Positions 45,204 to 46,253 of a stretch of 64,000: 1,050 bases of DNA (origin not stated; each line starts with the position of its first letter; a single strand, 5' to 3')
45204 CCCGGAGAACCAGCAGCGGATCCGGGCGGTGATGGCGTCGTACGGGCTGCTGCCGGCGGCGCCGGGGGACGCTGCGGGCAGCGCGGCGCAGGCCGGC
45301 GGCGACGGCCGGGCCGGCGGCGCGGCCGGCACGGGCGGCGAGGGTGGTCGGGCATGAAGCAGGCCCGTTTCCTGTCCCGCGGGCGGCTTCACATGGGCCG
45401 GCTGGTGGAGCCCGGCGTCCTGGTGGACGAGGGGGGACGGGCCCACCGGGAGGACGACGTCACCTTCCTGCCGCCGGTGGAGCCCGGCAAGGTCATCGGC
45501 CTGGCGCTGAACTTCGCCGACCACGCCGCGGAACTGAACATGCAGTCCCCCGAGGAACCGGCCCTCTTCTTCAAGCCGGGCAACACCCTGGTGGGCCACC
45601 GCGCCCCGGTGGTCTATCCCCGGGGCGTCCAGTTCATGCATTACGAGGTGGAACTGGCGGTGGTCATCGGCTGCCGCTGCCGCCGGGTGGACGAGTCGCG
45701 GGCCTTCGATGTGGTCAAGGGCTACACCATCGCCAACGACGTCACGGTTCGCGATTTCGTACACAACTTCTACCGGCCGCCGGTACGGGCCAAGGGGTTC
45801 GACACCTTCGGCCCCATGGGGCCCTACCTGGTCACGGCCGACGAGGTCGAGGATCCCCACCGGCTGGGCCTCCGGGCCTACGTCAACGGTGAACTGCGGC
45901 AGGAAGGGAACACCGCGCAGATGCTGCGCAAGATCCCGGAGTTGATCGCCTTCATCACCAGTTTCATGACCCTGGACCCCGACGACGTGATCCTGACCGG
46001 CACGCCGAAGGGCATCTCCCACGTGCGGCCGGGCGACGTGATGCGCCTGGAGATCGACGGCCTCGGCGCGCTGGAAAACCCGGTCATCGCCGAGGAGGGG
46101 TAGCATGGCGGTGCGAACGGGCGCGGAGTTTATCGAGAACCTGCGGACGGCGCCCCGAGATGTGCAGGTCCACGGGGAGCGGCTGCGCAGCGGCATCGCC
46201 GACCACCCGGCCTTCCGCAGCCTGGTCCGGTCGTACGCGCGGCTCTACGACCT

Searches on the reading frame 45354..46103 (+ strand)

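Call 9: search_protein_families(library=pfam, proteins=[window:45354-46103:+])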
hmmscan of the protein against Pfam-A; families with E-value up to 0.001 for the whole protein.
window:45354-46103:+ (249 aa): 1 family
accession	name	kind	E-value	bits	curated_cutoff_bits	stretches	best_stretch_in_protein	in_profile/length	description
PF01557.24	FAA_hydrolase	-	8.8e-70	235.1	23.9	1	46-244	1-213/214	Fumarylacetoacetate (FAA) hydrolase C-terminal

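Call 10: search_protein_families(library=ncbifam, proteins=[window:45354-46103:+])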
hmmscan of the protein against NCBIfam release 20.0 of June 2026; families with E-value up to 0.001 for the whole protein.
window:45354-46103:+ (249 aa): 6 families
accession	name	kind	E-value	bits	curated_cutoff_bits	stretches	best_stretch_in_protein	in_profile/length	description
TIGR02303.1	HpaG-C-term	equivalog_domain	2.1e-100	335.2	276.4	1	2-247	1-245/245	4-hydroxyphenylacetate degradation bifunctional isomerase/decarboxylase, C-terminal subunit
NF011750.0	PRK15203.1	equivalog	1.8e-69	234.6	811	1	40-248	218-426/429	4-hydroxyphenylacetate degradation bifunctional isomerase/decarboxylase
NF053535.1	DhyDRhmHlse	equivalog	2.2e-54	184.7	500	1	42-246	68-280/284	2,4-didehydro-3-deoxy-L-rhamnonate hydrolase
TIGR02305.1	HpaG-N-term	equivalog_domain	2e-50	171.2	228.65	1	64-244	28-205/205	4-hydroxyphenylacetate degradation bifunctional isomerase/decarboxylase, N-terminal subunit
NF009399.0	PRK12764.1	equivalog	1.7e-49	169.2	444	1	42-237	19-212/501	fumarylacetoacetate hydrolase family protein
NF007967.0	PRK10691.1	equivalog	4.1e-45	153.8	201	1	45-236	17-211/219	fumarylacetoacetate hydrolase family protein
